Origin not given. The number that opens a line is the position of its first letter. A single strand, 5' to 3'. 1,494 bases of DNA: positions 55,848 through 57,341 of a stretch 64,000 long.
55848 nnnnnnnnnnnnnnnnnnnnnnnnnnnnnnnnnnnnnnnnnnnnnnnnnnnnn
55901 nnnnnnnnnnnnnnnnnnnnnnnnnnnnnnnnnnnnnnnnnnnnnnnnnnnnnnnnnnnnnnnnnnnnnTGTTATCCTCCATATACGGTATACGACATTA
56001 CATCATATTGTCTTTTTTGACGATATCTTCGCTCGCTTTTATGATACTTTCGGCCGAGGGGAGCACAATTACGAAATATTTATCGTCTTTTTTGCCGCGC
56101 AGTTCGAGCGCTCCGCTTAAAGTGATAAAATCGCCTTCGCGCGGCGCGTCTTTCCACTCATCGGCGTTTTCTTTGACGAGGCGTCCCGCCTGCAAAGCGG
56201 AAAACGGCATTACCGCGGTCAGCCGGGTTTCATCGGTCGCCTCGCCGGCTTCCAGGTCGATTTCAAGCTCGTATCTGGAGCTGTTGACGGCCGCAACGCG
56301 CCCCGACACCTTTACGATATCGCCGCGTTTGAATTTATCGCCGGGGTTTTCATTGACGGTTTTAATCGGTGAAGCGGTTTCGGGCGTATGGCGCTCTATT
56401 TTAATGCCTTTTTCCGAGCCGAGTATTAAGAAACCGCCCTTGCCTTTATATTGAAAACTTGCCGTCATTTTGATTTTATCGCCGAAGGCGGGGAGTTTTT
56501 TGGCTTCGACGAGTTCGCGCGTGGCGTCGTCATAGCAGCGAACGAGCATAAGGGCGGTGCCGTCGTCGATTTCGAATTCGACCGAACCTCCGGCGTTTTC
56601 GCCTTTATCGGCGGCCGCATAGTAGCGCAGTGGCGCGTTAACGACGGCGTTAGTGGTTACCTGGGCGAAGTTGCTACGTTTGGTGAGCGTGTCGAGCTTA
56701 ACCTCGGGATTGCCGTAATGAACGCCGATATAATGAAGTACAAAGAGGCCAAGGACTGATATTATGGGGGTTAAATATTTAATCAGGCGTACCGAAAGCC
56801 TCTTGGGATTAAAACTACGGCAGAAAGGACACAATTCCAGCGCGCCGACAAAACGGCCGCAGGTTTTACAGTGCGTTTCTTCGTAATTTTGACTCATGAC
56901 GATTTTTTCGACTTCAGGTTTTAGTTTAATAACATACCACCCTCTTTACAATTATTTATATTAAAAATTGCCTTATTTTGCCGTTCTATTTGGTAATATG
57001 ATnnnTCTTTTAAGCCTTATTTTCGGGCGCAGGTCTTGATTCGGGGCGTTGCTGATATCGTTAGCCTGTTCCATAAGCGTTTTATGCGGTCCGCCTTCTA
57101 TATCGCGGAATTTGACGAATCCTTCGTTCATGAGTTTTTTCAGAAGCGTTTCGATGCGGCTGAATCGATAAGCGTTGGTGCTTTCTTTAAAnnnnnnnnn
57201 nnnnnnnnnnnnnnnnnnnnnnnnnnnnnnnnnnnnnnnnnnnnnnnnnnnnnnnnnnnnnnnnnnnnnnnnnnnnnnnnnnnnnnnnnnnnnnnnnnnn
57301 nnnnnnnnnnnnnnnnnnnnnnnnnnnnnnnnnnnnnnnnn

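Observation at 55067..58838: Three consecutive minus-strand genes all begin with a CxxCG...CxxC zinc ribbon: a DnaB-family helicase and two paralogous TM/OB-fold proteins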

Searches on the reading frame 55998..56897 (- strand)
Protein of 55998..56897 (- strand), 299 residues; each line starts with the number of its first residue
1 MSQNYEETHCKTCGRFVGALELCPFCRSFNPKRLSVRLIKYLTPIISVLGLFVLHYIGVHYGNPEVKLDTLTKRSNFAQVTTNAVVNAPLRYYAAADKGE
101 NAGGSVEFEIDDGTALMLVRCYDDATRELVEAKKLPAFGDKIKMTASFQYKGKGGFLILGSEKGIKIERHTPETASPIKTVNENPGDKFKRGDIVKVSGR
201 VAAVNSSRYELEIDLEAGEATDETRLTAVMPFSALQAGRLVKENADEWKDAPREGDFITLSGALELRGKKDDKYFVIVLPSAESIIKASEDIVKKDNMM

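Call 3: search_protein_families(library=pfam, proteins=[window:55998-56897:-], max_evalue=0.1)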
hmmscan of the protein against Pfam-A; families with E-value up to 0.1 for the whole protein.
window:55998-56897:- (299 aa): 1 family
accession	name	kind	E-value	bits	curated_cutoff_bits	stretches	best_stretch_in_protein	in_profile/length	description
PF01336.31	tRNA_anti-codon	-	1.5e-06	28.5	27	0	186-213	42-69/75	OB-fold nucleic acid binding domain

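Call 4: search_protein_families(library=ncbifam, proteins=[window:55998-56897:-], max_evalue=0.1)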
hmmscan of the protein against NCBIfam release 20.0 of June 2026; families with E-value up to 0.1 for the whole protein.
window:55998-56897:- (299 aa): 0 families

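Call 11: find_homologous_proteins(query=window:55998-56897:-)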
Query window:55998-56897:- (299 aa): 15 proteins with E <= 0.001 among 1432 candidates.
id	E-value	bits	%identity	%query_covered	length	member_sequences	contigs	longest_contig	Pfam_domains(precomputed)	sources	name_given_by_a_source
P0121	1.3e-184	630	94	100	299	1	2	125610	PF01336.32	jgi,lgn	jgi:hypothetical protein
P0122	1.7e-184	630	94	100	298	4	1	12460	PF01336.32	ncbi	-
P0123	2.5e-174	596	86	100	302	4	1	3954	PF01336.32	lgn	-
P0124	1.8e-157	541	79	100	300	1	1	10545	PF01336.32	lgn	-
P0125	2.9e-155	534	79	100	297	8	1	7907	PF01336.32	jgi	-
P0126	6.6e-155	533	77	100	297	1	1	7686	-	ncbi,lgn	-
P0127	8.1e-152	522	77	100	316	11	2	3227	PF01336.32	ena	-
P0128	1.1e-123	430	66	93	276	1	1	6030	-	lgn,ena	-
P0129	4.4e-116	405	59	100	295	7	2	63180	-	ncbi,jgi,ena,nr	ncbi:MAG TPA: hypothetical protein PKK26_11000 [Candidatus Wallbacteria bacterium]|nr:hypothetical p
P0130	1.2e-113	397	61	99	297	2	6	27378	PF01336.32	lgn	-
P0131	2.8e-110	386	58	100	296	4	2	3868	PF01336.32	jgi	-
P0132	1.8e-99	351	53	100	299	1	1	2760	PF13742.13,PF01336.32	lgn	-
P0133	1.3e-57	213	40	96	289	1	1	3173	-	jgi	jgi:hypothetical protein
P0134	1.6e-57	213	39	96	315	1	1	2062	-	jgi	jgi:hypothetical protein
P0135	2.8e-52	196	38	88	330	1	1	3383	-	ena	-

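Call 21: find_encoding_contigs(protein=P0129, flank=10000, max_places=1)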
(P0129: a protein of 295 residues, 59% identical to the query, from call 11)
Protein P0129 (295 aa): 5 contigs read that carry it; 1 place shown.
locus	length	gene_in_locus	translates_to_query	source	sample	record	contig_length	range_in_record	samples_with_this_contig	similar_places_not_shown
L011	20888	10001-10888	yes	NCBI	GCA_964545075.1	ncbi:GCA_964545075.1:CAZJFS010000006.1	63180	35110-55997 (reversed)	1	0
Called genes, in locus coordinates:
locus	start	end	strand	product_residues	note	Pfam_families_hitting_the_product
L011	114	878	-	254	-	-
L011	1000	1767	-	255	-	PF09335:VTT_dom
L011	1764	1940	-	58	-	-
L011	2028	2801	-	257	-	-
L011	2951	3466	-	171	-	PF05552:MS_channel_1st_1, PF21088:MS_channel_1st, PF00924:MS_channel_2nd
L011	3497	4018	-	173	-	-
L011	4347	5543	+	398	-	PF08239:SH3_3, PF06347:SH3_4 (faint)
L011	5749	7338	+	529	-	PF02446:Glyco_hydro_77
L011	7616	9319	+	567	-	PF01979:Amidohydro_1 (faint), PF07969:Amidohydro_3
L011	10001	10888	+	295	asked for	-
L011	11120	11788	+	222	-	-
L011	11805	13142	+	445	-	PF01970:TctA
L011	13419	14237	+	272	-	-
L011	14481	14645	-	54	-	-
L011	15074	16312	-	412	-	PF05593:RHS_repeat (faint)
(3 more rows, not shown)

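Call 39: predict_structure(alignment_id=A1)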
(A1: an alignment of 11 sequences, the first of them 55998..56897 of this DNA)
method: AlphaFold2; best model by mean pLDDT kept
length: 299 residues; sequences in the alignment: 11
mean_pLDDT: 84.7   pTM: 0.72
mean pLDDT of the five models: 84.7, 83.9, 83.3, 79.9, 76.0
residues with pLDDT >= 90: 138; 70-90: 127; 50-70: 31; < 50: 3
segments of 3 or more residues with pLDDT < 50: none
pLDDT, mean of each block of 10 residues (from residue 1): 69 83 84 75 71 60 67 80 93 72 83 93 91 93 92 86 92 90 87 94 90 86 87 89 82 94 91 91 92 85
secondary structure, 60 per line:
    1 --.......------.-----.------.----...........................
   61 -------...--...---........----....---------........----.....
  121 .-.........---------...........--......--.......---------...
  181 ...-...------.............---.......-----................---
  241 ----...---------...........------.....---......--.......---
elements in order: H3-8 H34-60 E79-86 E91-94 E104-111 E116-121 H123-131 E141-151 E154-159 E165-168 H178-183 E194-206 E210-216 E225-231 H232-237 E257-267 E274-278 E285-287 H290-296

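Call 42: search_protein_representatives(alignment_id=A1)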
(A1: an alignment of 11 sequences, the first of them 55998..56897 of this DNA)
Query: 11 sequences, 295 profile positions. Proteins with E-value up to 0.001 (for the whole library): 525; up to 1e-10: 334; up to 1e-30: 35. The best 150 are listed.
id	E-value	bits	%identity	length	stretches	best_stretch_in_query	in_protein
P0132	3.7e-143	492.4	-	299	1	1-295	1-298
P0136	6.5e-122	422.6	-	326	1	1-288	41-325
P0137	1.5e-81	290.1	-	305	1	2-294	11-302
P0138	2.6e-70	253.2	-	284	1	3-275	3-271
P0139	6.6e-70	251.9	-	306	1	3-294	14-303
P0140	1.0e-69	251.3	-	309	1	2-286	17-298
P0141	1.4e-68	247.6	-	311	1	3-292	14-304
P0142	6.7e-62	225.6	-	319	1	2-267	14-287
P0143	4.1e-61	223.0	-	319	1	2-279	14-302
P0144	2.9e-55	203.8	-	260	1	36-294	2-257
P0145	1.0e-50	188.9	-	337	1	2-283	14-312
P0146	7.5e-50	186.0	-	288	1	8-282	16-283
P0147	1.1e-47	179.0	-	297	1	8-283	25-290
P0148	1.2e-47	178.8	-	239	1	57-285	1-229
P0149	1.6e-47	178.4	-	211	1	75-285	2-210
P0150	1.1e-44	169.1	-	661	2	6-184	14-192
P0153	8.4e-44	166.2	-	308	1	6-282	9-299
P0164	4.4e-36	140.8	-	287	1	6-279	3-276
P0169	6.3e-31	123.9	-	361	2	6-228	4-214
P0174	8.9e-29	116.9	-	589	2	2-233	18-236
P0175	1.7e-28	115.9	-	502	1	6-232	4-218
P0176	2.2e-28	115.6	-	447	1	7-229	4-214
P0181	5.9e-27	110.9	-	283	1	5-184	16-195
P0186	3.8e-26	108.2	-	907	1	5-208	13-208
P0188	6.3e-26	107.5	-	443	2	9-231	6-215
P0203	1.1e-24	103.4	-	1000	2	6-205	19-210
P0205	1.5e-24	103.0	-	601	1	5-218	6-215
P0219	7.1e-24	100.8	-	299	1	7-282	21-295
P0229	5.6e-23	97.8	-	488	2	5-237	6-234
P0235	1.1e-22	96.9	-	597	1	5-204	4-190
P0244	3.2e-22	95.3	-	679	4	6-224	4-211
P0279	5.3e-20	88.0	-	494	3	5-176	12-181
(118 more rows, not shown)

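Call 43: list_cluster_members(proteins=[P0137, P0140, P0146, P0150, P0153, P0174, P0186, P0203, P0164, P0219])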
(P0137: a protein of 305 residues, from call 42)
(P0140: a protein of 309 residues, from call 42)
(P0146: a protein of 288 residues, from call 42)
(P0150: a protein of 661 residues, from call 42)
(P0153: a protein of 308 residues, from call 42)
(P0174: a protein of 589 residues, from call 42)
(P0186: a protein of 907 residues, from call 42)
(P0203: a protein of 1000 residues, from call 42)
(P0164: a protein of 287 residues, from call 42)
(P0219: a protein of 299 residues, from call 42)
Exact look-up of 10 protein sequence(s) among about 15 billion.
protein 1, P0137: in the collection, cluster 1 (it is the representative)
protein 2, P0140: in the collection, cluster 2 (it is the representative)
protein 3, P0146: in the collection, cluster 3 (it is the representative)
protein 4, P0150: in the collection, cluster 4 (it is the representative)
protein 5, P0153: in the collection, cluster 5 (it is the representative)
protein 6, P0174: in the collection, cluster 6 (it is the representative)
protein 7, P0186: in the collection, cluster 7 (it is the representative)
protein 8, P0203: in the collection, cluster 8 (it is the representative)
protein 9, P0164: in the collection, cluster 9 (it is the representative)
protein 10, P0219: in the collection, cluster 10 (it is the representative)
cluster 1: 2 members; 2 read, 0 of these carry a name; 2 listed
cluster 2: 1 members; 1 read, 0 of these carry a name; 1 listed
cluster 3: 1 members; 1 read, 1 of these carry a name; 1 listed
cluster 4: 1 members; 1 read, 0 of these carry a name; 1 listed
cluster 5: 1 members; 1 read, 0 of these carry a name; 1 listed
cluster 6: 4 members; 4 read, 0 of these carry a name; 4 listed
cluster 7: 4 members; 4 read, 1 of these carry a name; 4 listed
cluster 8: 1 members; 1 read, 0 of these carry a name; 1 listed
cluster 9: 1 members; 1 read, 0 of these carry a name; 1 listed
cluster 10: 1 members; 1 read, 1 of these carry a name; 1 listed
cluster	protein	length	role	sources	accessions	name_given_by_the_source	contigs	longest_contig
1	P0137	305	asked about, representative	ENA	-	-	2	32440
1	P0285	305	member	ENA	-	-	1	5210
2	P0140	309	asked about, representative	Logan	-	-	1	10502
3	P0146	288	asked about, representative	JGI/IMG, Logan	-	uncharacterized OB-fold protein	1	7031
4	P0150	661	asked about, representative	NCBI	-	-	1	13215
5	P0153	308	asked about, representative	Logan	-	-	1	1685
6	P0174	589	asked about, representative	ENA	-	-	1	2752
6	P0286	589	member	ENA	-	-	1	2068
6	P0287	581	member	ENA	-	-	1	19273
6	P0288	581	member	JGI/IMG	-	-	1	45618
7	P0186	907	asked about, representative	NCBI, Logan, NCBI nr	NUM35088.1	MAG: hypothetical protein HUU50_11120 [Candidatus Brocadiae bacterium] | hypothetical protein [Candidatus Brocadiia bacterium]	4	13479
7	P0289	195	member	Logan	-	-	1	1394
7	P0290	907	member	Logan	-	-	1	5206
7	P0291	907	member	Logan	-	-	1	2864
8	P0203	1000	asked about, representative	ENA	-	-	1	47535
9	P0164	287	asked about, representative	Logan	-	-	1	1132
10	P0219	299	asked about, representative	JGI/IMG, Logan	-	hypothetical protein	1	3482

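Call 45: find_encoding_contigs(protein=P0137, flank=6000, max_places=1)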
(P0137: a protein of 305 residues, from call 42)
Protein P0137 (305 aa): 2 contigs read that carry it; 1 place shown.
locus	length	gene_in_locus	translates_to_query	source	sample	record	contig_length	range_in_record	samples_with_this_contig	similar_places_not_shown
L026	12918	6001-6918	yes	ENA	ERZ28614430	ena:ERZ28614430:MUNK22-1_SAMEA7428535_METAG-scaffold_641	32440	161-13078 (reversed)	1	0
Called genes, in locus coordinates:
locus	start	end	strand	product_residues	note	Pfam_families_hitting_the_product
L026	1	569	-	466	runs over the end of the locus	PF01406:tRNA-synt_1e, PF01921:tRNA-synt_1f (faint), PF09334:tRNA-synt_1g (weak), PF00133:tRNA-synt_1 (weak), PF09190:DALR_2, PF23493:CysS_C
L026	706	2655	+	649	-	-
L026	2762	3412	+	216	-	PF16473:Rv2179c-like (weak), PF00929:RNase_T, PF13482:RNase_H_2 (faint)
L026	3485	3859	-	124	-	PF14358:DUF4405 (weak)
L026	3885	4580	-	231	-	PF01739:CheR (faint), PF01209:Ubie_methyltran, PF13489:Methyltransf_23, PF01135:PCMT (weak), PF13847:Methyltransf_31, PF08241:Methyltransf_11, PF08242:Methyltransf_12, PF13649:Methyltransf_25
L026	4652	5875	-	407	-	-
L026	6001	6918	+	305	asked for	PF01336:tRNA_anti-codon (faint)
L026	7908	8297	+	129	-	-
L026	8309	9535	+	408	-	PF04307:YdjM (faint)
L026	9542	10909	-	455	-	PF01554:MatE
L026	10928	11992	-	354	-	PF01384:PHO4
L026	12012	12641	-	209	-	PF01865:PhoU_div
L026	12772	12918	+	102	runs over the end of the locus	?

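Call 46: find_encoding_contigs(protein=P0288, flank=6000, max_places=1)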
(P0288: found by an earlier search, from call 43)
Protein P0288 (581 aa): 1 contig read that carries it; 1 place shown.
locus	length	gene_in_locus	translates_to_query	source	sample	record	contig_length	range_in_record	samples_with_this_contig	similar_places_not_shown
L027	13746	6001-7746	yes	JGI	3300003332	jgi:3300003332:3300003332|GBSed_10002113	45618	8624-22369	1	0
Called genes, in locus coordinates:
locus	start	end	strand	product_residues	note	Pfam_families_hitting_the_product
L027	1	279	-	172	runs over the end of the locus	PF03205:MobB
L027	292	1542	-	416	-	PF01590:GAF, PF13185:GAF_2, PF13492:GAF_3, PF00512:HisKA, PF02518:HATPase_c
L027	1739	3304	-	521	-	PF01204:Trehalase, PF22422:MGH1-like_GH, PF01204:Trehalase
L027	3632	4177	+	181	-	PF14385:DUF4416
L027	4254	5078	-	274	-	PF21948:LplA-B_cat, PF03099:BPL_LplA_LipB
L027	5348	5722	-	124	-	PF01850:PIN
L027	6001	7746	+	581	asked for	PF13567:DUF4131 (faint), PF04076:BOF (faint), PF13742:tRNA_anti_2 (faint), PF16100:RMI2 (faint), PF01336:tRNA_anti-codon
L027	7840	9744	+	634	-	PF12770:CHAT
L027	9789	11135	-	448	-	PF18073:Zn_ribbon_LapB, PF13481:AAA_25, PF03796:DnaB_C (faint), PF06745:ATPase, PF23442:DUF7125 (faint), PF13401:AAA_22 (faint), PF13541:ChlI (weak)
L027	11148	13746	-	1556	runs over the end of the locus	PF02366:PMT, PF13231:PMT_2, PF10060:DUF2298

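Call 48: find_related_loci(query=A1, collection=metagenome_contigs, flank=6000)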
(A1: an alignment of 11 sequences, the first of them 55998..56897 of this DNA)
Query A1 (299 aa) in metagenome_contigs; peptide patterns used: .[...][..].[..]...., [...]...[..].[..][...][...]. (x = any residue, [..] = any of these).
131 stretches matched a pattern; 8 encode a relative of the query (tblastn E <= 1e-3); 8 distinct loci.
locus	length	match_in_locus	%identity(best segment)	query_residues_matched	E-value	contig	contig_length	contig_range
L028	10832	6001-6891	79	1-299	1e-164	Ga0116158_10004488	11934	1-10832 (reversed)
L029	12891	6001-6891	77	1-299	1e-161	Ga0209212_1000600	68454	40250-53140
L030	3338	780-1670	66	1-299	7e-150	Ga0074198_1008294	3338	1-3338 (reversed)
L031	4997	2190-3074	59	1-298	6e-126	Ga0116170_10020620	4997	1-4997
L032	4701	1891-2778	61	1-297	3e-123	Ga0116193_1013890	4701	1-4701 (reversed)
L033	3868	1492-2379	58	1-298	7e-120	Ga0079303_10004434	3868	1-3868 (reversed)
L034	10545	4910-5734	33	2-278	4e-51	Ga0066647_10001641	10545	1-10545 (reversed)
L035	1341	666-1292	35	2-211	6e-51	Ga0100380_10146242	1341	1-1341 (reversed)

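Call 78: search_solved_structures(query=A1, max_evalue=10, show_alignments=4)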
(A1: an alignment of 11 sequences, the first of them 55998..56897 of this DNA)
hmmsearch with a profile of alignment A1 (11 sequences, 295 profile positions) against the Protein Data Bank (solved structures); distinct sequences matched with E-value up to 10: 2.
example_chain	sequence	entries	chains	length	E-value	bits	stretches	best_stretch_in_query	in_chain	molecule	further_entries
2kpn_A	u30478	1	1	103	0.21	13.8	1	178-241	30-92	Bacillolysin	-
2jne_A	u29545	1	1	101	0.77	12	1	2-27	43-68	Hypothetical protein yfgJ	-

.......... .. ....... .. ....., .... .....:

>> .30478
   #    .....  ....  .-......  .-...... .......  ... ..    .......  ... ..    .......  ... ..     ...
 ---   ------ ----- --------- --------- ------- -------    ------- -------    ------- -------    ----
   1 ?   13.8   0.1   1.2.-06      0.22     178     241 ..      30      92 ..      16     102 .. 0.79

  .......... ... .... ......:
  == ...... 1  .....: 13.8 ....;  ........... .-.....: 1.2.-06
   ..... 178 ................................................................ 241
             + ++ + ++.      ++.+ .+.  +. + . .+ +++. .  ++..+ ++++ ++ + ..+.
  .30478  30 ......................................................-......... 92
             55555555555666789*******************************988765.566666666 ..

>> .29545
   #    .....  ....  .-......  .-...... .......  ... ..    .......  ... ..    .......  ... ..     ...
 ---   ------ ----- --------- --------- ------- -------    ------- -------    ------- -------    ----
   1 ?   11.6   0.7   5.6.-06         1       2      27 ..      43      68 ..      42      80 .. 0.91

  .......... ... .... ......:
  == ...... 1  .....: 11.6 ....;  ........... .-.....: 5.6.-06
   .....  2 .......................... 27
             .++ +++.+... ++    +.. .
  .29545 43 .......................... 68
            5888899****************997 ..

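Call 83: list_cluster_members(proteins=[P0181, P0188, P0235, P0279, P0169, P0175, P0229, P0176, P0205, P0244])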
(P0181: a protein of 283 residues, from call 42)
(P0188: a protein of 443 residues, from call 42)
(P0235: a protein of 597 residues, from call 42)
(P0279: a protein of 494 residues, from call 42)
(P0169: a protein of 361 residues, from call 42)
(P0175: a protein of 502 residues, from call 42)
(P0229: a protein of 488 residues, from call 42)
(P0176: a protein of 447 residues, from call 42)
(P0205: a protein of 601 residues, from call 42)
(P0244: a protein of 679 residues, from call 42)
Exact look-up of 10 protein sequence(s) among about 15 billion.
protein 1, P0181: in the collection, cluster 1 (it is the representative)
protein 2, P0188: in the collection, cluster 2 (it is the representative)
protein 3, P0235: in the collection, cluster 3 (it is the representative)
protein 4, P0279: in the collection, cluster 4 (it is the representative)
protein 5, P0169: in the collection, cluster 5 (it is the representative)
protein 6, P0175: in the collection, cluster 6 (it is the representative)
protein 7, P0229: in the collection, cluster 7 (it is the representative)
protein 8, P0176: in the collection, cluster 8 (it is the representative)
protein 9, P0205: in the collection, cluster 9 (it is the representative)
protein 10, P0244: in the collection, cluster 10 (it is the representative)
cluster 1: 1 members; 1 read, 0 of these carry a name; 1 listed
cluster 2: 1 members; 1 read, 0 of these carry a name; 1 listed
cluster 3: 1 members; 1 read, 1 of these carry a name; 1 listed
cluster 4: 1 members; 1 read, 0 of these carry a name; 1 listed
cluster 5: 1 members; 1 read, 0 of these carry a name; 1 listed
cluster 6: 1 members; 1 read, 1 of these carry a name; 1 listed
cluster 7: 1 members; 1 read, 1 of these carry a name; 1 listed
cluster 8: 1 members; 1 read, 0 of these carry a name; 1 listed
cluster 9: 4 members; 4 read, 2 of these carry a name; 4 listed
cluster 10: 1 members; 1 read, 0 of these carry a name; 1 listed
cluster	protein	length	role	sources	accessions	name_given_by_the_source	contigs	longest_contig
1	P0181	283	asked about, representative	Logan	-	-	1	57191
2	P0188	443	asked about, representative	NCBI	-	-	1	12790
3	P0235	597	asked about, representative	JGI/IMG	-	exonuclease VII large subunit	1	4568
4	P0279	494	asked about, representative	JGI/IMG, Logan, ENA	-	-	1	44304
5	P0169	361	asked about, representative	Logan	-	-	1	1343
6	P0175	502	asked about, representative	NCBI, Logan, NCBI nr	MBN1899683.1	MAG: hypothetical protein JW827_12990 [Spirochaetes bacterium] | hypothetical protein [Spirochaetota bacterium]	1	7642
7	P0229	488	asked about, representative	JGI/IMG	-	DNA/RNA endonuclease YhcR with UshA esterase domain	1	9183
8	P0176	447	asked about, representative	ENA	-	-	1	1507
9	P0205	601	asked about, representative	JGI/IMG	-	-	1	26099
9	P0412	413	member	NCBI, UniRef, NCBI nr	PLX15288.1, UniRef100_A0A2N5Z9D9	MAG: hypothetical protein C0601_13305 [Candidatus Muiribacterium halophilum] | OB domain-containing protein n=1 Tax=Muiribacterium halophilum TaxID=2053465 ... | MAG: hypothetical protein C0601_13305 [Candidatus Muirbacterium halophilum]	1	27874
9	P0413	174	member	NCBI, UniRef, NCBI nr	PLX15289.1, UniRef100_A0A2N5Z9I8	MAG: hypothetical protein C0601_13310 [Candidatus Muiribacterium halophilum] | Uncharacterized protein n=1 Tax=Muiribacterium halophilum TaxID=2053465 ... | MAG: hypothetical protein C0601_13310 [Candidatus Muirbacterium halophilum]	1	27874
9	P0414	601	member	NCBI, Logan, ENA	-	-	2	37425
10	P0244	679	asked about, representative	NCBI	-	-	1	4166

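Call 86: search_protein_families(library=phrogs, proteins=[window:55998-56897:-], max_evalue=0.001)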
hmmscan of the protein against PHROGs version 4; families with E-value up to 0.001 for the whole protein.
window:55998-56897:- (299 aa): 0 families

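Call 87: search_protein_families(library=padloc, proteins=[window:55998-56897:-], max_evalue=0.001)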
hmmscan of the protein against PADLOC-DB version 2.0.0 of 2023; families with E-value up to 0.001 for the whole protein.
window:55998-56897:- (299 aa): 0 families

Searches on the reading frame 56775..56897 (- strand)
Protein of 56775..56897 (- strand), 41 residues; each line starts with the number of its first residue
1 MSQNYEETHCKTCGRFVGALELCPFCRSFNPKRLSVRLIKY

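Call 62: search_protein_families(library=pfam, proteins=[window:56775-56897:-], max_evalue=10)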
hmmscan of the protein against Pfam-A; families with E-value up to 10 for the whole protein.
seq(41 aa): 5 families
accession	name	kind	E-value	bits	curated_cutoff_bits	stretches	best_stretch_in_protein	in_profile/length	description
PF07191.17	Zn_ribbon_6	-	0.0044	17.4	25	1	2-28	11-37/67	Double zinc ribbon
PF12172.15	zf-ChsH2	-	0.0079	16.4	23.2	1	8-30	12-35/37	ChsH2, rubredoxin-like zinc ribbon domain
PF13913.12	zf-C2HC_2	-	0.012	15.7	27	2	20-35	2-18/25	zinc-finger of a C2HC-type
PF02132.21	RecR_ZnF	-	0.036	14.4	22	1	21-28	14-21/21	RecR, Cys4-zinc finger domain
PF13597.11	NRDD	-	0.12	11.5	26.2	1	2-31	503-532/562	Anaerobic ribonucleoside-triphosphate reductase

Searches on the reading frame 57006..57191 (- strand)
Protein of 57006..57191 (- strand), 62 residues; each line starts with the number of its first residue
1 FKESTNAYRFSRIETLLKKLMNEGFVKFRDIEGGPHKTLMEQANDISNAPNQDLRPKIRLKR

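Call 62: search_protein_families(library=pfam, proteins=[window:57006-57191:-], max_evalue=10)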
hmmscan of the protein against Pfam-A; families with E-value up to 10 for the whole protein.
seq(62 aa): 1 family
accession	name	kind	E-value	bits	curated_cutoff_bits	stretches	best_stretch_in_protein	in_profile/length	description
PF22194.2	F-93_WHD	-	0.022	15.2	28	1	7-33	26-52/62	F-93, winged-helix domain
